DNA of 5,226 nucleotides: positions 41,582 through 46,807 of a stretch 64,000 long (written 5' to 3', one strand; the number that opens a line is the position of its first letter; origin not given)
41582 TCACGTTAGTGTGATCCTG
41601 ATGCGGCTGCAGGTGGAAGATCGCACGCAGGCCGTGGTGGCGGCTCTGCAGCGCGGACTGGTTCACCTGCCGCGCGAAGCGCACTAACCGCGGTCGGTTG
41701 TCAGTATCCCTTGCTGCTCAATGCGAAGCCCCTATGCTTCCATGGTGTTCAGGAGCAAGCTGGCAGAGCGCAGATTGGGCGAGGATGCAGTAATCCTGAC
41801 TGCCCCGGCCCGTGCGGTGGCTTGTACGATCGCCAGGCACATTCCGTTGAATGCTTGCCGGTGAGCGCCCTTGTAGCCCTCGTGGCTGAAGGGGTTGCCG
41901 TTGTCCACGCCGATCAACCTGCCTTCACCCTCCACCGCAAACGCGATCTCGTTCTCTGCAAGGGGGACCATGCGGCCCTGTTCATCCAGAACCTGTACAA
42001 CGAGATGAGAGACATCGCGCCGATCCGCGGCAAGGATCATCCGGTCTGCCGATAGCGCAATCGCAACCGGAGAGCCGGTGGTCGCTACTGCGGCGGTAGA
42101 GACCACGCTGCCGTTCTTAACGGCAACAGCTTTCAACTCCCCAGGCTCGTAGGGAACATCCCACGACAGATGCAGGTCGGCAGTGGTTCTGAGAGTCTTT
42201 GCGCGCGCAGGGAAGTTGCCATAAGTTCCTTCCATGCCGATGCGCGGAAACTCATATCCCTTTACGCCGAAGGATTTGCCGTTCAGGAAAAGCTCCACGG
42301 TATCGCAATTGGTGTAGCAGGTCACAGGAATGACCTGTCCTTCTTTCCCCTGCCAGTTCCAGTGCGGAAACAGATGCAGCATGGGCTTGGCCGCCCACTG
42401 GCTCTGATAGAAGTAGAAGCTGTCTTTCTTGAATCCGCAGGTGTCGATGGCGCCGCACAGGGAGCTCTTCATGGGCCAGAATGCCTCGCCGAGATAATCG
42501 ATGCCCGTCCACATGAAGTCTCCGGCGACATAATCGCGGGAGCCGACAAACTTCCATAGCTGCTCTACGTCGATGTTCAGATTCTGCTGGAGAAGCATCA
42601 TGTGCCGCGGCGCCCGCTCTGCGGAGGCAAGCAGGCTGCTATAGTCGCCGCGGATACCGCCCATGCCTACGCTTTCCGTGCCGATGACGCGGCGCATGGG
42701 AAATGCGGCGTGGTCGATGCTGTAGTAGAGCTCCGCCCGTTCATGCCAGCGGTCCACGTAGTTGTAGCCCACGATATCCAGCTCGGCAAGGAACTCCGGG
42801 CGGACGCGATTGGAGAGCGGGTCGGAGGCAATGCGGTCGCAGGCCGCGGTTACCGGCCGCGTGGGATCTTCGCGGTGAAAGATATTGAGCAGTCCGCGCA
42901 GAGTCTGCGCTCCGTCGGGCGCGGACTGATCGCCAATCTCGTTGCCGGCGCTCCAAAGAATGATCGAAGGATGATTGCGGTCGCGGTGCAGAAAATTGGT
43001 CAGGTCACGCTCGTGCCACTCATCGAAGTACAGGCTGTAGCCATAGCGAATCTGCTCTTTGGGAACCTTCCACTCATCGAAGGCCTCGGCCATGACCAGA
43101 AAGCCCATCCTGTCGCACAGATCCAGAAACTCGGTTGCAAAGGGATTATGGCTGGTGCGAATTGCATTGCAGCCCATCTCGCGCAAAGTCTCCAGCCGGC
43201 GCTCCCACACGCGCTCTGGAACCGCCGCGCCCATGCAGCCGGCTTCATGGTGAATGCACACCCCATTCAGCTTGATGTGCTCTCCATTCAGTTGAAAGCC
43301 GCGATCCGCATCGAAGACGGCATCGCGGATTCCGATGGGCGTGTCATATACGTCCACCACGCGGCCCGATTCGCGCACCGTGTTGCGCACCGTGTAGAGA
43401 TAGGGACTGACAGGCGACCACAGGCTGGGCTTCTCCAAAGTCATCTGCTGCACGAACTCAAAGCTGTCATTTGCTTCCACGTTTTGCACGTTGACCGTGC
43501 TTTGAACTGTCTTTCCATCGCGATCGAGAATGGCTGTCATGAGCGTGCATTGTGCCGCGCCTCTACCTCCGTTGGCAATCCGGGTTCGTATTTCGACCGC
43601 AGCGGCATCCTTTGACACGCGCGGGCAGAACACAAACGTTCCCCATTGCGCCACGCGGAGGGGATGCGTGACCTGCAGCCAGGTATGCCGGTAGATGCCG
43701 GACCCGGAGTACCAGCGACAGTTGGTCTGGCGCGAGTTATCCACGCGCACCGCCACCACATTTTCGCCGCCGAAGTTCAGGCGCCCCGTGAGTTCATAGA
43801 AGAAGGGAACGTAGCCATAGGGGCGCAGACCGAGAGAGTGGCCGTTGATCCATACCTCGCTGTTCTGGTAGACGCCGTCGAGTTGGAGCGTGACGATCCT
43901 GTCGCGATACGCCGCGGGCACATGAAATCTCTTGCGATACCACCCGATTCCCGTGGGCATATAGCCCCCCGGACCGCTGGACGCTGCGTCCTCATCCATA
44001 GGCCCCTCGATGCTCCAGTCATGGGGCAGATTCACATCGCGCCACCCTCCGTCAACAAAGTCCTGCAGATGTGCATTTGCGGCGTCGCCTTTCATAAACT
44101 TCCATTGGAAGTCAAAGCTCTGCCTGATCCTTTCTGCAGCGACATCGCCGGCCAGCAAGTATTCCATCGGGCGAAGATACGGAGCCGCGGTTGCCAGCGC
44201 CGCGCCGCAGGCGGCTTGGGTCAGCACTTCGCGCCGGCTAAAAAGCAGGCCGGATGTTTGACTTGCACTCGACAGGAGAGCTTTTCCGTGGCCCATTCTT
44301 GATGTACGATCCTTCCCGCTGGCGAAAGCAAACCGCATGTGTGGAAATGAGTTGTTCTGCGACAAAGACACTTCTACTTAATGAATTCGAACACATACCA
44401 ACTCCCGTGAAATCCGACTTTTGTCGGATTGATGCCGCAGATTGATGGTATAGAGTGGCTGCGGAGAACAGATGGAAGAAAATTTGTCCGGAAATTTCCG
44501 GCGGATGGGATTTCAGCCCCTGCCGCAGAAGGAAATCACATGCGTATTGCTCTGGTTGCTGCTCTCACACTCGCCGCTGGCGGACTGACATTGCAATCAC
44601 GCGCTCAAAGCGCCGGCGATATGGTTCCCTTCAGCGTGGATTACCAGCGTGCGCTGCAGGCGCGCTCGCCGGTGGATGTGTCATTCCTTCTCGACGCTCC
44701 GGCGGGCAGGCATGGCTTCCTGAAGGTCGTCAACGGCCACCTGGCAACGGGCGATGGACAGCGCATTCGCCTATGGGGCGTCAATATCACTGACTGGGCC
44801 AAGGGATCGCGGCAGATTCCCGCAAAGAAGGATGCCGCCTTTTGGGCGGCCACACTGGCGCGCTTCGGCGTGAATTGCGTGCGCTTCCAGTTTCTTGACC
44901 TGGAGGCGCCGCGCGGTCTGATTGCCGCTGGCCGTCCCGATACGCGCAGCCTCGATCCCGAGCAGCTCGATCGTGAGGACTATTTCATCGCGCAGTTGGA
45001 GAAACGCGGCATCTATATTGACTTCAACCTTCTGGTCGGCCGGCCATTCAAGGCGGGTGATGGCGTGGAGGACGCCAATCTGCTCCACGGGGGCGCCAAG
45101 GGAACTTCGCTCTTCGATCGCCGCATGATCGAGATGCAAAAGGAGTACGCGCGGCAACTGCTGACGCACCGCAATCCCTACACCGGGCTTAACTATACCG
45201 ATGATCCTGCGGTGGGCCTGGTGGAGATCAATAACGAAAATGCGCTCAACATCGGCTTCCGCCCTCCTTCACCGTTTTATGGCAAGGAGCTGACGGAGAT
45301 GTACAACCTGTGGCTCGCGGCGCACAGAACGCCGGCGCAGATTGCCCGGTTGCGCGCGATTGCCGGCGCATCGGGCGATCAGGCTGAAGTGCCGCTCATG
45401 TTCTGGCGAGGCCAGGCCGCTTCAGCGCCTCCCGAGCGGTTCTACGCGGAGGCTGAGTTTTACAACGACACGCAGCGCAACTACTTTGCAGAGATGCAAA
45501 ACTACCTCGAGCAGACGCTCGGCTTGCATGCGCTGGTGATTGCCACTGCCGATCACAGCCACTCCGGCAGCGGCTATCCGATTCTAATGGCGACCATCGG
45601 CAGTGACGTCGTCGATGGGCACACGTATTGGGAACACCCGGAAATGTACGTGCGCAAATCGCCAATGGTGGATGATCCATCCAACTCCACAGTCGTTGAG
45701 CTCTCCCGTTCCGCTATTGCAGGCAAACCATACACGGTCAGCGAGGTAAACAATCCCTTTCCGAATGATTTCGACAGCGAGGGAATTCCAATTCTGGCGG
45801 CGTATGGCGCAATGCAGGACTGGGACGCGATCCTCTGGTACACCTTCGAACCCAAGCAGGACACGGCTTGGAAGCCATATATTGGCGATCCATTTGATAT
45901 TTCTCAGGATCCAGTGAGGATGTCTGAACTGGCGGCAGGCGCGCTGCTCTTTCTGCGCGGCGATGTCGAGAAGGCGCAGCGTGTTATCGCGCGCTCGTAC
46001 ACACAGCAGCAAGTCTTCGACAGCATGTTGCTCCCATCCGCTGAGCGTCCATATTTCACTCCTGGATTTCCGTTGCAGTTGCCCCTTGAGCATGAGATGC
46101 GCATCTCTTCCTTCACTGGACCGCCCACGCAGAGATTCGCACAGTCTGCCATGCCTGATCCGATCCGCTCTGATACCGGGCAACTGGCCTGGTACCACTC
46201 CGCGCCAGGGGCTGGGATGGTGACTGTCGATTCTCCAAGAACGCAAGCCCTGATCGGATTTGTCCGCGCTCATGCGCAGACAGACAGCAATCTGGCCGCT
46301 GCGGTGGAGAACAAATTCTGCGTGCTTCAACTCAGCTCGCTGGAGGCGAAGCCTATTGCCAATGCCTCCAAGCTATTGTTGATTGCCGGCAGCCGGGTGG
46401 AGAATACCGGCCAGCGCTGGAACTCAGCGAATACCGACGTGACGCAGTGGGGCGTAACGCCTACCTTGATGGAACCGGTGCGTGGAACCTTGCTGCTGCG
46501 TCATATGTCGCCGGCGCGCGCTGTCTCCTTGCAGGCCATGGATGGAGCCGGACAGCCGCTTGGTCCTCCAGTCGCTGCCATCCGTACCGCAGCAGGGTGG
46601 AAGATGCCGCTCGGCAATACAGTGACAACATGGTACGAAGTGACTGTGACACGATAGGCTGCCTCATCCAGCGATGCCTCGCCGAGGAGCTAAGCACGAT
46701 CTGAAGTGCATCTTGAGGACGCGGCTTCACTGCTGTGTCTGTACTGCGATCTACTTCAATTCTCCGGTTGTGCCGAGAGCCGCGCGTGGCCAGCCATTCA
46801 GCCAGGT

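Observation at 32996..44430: A 20-bp palindrome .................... recurs three times in divergent promoters of the glycan locus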

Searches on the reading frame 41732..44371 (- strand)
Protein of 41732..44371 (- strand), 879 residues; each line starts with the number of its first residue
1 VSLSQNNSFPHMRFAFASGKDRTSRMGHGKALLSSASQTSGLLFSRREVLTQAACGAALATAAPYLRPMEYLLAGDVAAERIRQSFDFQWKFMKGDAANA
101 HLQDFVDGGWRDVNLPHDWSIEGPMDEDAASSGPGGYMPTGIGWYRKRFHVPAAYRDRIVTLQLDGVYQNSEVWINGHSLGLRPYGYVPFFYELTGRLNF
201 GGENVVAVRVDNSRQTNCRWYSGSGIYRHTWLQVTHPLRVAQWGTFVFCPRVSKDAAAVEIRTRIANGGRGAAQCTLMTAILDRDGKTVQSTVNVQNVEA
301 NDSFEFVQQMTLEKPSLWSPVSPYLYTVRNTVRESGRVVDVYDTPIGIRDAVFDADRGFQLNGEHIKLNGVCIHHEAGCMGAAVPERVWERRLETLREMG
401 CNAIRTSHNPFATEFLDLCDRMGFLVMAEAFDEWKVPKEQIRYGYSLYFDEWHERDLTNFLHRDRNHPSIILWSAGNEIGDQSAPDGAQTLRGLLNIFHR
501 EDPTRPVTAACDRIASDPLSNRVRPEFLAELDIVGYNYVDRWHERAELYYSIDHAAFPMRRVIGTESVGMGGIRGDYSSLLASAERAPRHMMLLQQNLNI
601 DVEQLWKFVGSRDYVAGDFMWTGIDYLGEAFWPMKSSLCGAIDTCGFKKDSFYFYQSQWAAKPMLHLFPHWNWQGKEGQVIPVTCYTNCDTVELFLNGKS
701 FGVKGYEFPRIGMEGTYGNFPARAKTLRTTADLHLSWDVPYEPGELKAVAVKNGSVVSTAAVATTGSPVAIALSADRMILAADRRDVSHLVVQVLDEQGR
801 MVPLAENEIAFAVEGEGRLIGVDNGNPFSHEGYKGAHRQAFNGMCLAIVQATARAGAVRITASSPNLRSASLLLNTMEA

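Call 6: search_protein_families(library=pfam, proteins=[window:41732-44371:-])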
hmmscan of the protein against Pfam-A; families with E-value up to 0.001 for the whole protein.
window:41732-44371:- (879 aa): 7 families
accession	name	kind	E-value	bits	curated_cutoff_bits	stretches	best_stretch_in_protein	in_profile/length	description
PF18565.7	Glyco_hydro2_C5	-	9.1e-34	115.9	32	1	771-872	1-102/103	Glycoside hydrolase family 2 C-terminal domain 5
PF02836.23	Glyco_hydro_2_C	-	1.5e-27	97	21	1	356-512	5-163/302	Glycosyl hydrolases family 2, TIM barrel domain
PF16355.11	DUF4982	-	1.8e-23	82.7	23.9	1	678-757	1-60/61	Domain of unknown function (DUF4982)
PF02837.24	Glyco_hydro_2_N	-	1.8e-21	77.2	28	1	84-233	2-166/169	Glycosyl hydrolases family 2, sugar binding domain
PF00703.27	Glyco_hydro_2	-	1.2e-16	61.9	23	1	250-349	10-109/109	Glycosyl hydrolases family 2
PF13364.12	BetaGal_ABD2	-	9.4e-06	26.8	23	1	109-213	6-109/112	Beta-galactosidase second all-beta domain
PF22666.2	Glyco_hydro_2_N2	-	0.0005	20.6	27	1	144-219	51-126/167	Glycosyl hydrolase 2 galactose-binding domain-like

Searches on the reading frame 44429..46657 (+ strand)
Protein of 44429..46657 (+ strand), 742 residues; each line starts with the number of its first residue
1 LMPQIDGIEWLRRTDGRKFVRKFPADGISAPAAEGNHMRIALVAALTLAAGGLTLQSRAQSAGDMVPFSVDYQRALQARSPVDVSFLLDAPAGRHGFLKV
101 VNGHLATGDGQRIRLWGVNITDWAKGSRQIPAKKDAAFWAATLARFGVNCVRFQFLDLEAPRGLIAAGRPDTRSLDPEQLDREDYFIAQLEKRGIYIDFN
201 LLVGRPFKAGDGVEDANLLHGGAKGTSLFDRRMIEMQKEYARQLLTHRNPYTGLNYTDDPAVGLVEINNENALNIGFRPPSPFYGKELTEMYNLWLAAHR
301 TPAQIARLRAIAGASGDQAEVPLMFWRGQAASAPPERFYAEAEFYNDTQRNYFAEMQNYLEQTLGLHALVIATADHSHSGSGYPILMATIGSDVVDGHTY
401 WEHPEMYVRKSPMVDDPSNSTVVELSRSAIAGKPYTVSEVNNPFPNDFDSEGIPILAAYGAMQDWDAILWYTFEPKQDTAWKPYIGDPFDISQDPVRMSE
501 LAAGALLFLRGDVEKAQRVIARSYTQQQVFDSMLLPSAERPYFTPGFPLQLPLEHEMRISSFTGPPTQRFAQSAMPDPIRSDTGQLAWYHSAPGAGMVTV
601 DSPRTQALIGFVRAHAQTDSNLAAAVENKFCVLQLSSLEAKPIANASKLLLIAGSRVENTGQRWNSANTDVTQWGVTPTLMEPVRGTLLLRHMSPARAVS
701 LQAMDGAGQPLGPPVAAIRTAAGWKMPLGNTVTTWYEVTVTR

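Call 6: search_protein_families(library=pfam, proteins=[window:44429-46657:+])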
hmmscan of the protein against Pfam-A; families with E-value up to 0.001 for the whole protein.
window:44429-46657:+ (742 aa): 0 families

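Call 27: search_solved_structures(query=window:44540-46657:+, max_evalue=1)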
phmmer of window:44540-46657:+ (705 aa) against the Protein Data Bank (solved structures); distinct sequences matched with E-value up to 1: 4.
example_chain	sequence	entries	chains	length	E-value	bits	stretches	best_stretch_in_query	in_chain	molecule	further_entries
3pz9_A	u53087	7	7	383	0.0055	18.1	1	137-233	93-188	Mannan endo-1,4-beta-mannosidase. Glycosyl Hydrolase family 5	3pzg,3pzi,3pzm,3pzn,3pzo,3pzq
4qp0_A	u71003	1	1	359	0.0065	17.9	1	143-239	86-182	Endo-beta-mannanase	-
6tn6_A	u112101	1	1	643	0.013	16.9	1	137-233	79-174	Mannan endo-1,4-beta-mannosidase. Glycosyl Hydrolase family 5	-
8gf3_A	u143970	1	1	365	0.86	10.9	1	197-234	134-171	GH5 Mannanase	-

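Call 28: search_protein_families(library=ncbifam, proteins=[window:44540-46657:+], max_evalue=0.01)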
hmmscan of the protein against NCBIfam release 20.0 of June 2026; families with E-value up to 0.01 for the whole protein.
window:44540-46657:+ (705 aa): 0 families

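Call 52: find_homologous_proteins(query=window:44540-46657:+, max_evalue=1e-10)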
Query window:44540-46657:+ (705 aa): 2891 proteins with E <= 1e-10 among 8000 candidates; the best 120 are listed.
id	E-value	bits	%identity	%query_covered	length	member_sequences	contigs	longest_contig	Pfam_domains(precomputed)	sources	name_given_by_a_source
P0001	0.0e+0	1496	91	100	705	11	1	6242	-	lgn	-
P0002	0.0e+0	1482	90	100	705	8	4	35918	-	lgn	-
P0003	0.0e+0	1291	77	100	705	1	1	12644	-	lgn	-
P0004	0.0e+0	1279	77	100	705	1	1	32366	-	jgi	jgi:hypothetical protein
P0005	0.0e+0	1277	77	100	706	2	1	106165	-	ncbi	ncbi:MAG: hypothetical protein WBD67_06235 [Terracidiphilus sp.]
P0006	0.0e+0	1275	79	100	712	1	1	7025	-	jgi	jgi:hypothetical protein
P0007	0.0e+0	1274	78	100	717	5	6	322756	-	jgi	jgi:hypothetical protein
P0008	0.0e+0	1274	77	100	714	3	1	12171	-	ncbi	-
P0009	0.0e+0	1271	79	97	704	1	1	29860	-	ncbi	-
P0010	0.0e+0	1270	77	100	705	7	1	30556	-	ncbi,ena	ncbi:MAG: hypothetical protein ABR865_03985 [Terracidiphilus sp.]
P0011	0.0e+0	1265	76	100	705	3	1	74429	-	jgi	jgi:hypothetical protein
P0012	0.0e+0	1261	76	100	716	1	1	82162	-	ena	-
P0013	0.0e+0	1261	76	100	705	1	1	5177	-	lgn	-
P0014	0.0e+0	1259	76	100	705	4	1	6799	-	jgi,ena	-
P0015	0.0e+0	1259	76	100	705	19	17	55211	-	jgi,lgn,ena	-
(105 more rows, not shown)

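Call 65: predict_structure(alignment_id=A1)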
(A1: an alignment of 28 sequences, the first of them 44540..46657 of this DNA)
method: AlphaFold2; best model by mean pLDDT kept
length: 705 residues; sequences in the alignment: 28
mean_pLDDT: 49.0   pTM: 0.46
mean pLDDT of the five models: 49.0, 48.9, 46.7, 40.2, 39.9
residues with pLDDT >= 90: 34; 70-90: 132; 50-70: 150; < 50: 389
segments of 3 or more residues with pLDDT < 50: 7-59, 85-91, 119-138, 171-189, 233-241, 336-564, 571-582, 619-644
pLDDT, mean of each block of 10 residues (from residue 1): 49 33 29 28 28 42 53 56 50 66 57 61 36 45 71 70 62 44 41 66 71 62 59 46 59 86 92 85 77 68 71 73 74 49 26 25 27 24 26 29 29 25 28 34 22 28 30 26 24 26 23 21 23 26 27 28 48 37 68 62 69 67 31 28 61 85 79 81 89 73 89
secondary structure, 60 per line:
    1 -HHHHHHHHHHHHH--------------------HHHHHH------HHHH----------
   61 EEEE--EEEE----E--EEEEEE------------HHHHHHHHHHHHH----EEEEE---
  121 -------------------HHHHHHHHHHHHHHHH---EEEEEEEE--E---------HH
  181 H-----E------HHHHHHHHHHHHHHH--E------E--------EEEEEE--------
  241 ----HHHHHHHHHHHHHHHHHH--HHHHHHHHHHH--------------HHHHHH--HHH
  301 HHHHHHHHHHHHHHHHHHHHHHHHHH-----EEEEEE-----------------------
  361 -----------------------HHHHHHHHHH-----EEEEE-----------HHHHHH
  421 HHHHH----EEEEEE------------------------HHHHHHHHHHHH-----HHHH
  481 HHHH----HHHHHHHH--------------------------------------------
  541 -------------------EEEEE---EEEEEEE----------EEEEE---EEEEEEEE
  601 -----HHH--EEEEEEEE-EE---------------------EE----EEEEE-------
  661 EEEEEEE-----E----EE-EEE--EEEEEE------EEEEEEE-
elements in order (helices of 4 or more, strands of 3 or more residues): H2-14 H35-40 H47-50 E61-64 E67-70 E78-83 H96-108 E113-117 H140-155 E159-166 H194-208 E227-232 H245-262 H265-275 H290-295 H298-326 E332-337 H384-393 E399-403 H415-425 E430-435 H460-471 H477-484 H489-496 E560-564 E568-574 E585-589 E593-600 E611-618 E649-653 E661-667 E681-683 E686-691 E698-704

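Call 66: search_solved_structures(query=A1, max_evalue=1, show_alignments=2)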
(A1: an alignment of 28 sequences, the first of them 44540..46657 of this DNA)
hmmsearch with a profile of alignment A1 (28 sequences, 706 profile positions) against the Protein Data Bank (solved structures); distinct sequences matched with E-value up to 1: 11.
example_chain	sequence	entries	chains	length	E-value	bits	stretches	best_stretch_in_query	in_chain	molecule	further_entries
4qp0_A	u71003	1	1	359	0.012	16.9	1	194-235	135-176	Endo-beta-mannanase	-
3pz9_A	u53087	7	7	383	0.023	16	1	142-234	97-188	Mannan endo-1,4-beta-mannosidase. Glycosyl Hydrolase family 5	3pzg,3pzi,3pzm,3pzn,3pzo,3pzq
6tn6_A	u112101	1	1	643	0.049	14.9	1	142-234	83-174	Mannan endo-1,4-beta-mannosidase. Glycosyl Hydrolase family 5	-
8gf3_A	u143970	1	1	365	0.099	13.9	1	197-236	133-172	GH5 Mannanase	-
2q9m_A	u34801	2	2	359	0.96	10.6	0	362-409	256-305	Beta-lactamase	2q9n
1q2q_A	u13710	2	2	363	0.97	10.6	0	362-409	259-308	class C beta-lactamase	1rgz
1bls_A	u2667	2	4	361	0.97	10.6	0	362-409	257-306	BETA-LACTAMASE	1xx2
1ga0_A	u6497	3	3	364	0.97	10.6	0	362-409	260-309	BETA-LACTAMASE | class C beta-lactamase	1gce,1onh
5hai_A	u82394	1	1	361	0.97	10.6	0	362-409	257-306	Beta-lactamase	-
4xux_A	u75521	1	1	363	0.97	10.6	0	362-409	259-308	Beta-lactamase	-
5xhr_A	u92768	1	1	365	0.98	10.6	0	362-409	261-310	Beta-lactamase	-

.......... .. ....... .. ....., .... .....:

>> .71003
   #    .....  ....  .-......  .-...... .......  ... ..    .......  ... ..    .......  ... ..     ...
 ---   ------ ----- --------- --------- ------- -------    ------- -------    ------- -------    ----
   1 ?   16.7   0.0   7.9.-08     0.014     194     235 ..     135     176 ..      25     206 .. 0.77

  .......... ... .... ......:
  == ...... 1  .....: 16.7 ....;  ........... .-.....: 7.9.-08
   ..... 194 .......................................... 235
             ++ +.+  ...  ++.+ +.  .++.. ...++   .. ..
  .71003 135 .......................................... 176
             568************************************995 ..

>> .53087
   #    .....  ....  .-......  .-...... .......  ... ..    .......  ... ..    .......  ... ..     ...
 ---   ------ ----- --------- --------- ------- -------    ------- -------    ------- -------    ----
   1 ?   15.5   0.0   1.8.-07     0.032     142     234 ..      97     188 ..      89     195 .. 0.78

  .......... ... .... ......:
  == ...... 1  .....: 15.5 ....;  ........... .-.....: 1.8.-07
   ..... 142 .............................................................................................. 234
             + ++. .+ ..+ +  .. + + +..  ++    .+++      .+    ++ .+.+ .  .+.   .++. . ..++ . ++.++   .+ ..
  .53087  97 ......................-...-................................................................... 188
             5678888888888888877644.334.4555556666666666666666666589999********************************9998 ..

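Call 70: fold_search(model_id=the predicted structure, library=pdb)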
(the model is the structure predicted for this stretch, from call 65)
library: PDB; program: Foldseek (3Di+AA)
matches with E <= 10: 1417; with E <= 0.001: 35
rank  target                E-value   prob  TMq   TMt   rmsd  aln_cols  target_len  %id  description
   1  9m20                  9.4e-07  1.00  0.25  0.43  12.8       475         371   10  GmMAN19-1 from Glycine max (released 2026-02-04)
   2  1uuq                  1.3e-06  1.00  0.23  0.36  14.8       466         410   13  Exo-mannosidase from Cellvibrio mixtus (released 2004-04-16)
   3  1rh9                  2.4e-06  1.00  0.26  0.45  13.4       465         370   12  Family GH5 endo-beta-mannanase from Lycopersicon esculentum (tomato) (released 2005-04-19)
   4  7odj                  2.6e-06  1.00  0.25  0.39  15.0       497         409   13  Exo-mannosidase from Cellvibrio mixtus bound to N-alkyl mannocyclophellitol aziridine (released 2022-02-16)
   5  4qp0                  3.6e-06  1.00  0.30  0.53   9.5       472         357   14  Crystal Structure Analysis of the Endo-1,4-beta-mannanase from Rhizomucor miehei (released 2014-11-05)
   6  8faa_A                7.1e-06  1.00  0.30  0.37  14.6       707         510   14  Crystal structure of Xanthomonas campestris GH35 beta-galactosidase (released 2023-11-29)
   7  6tn6                  3.7e-05  1.00  0.22  0.31  13.2       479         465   14  X-ray structure of the endo-beta-1,4-mannanase from Thermotoga petrophila (released 2020-04-29)
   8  3kzs_A                4.6e-05  1.00  0.24  0.32  16.1       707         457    8  Crystal structure of glycosyl hydrolase family 5 (NP_809925.1) from BACTEROIDES THETAIOTAOMICRON VPI-5482 at 2.10 A re (released 2010-12-29)
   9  4nrs_B                7.6e-05  1.00  0.22  0.33  15.1       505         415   12  Crystal Structure of Glycoside Hydrolase Family 5 Mannosidase (E202A mutant) from Rhizomucor miehei in complex with ma (released 2014-11-19)
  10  8t9w_C                8.1e-05  0.99  0.23  0.31  16.4       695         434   10  Crystal structure of a GH140 apiosidase derived from a lignocellulolytic enriched mangrove metagenome. (released 2024-02-07)
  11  4qfu_A                1.5e-04  1.00  0.26  0.37  14.6       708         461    9  Crystal structure of a glycoside hydrolase family 5 (BVU_2644) from Bacteroides vulgatus ATCC 8482 at 1.90 A resolutio (released 2014-07-02)
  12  4qfu_H                1.7e-04  1.00  0.27  0.38  15.4       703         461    9  Crystal structure of a glycoside hydrolase family 5 (BVU_2644) from Bacteroides vulgatus ATCC 8482 at 1.90 A resolutio (released 2014-07-02)
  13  3gtn_B                1.8e-04  0.97  0.20  0.31  14.8       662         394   11  Crystal Structure of XynC from Bacillus subtilis 168 (released 2009-04-28)
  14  4qfu_D                1.8e-04  0.97  0.15  0.21  16.8       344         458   14  Crystal structure of a glycoside hydrolase family 5 (BVU_2644) from Bacteroides vulgatus ATCC 8482 at 1.90 A resolutio (released 2014-07-02)
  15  4qfu_C                2.0e-04  1.00  0.26  0.37  14.6       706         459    9  Crystal structure of a glycoside hydrolase family 5 (BVU_2644) from Bacteroides vulgatus ATCC 8482 at 1.90 A resolutio (released 2014-07-02)
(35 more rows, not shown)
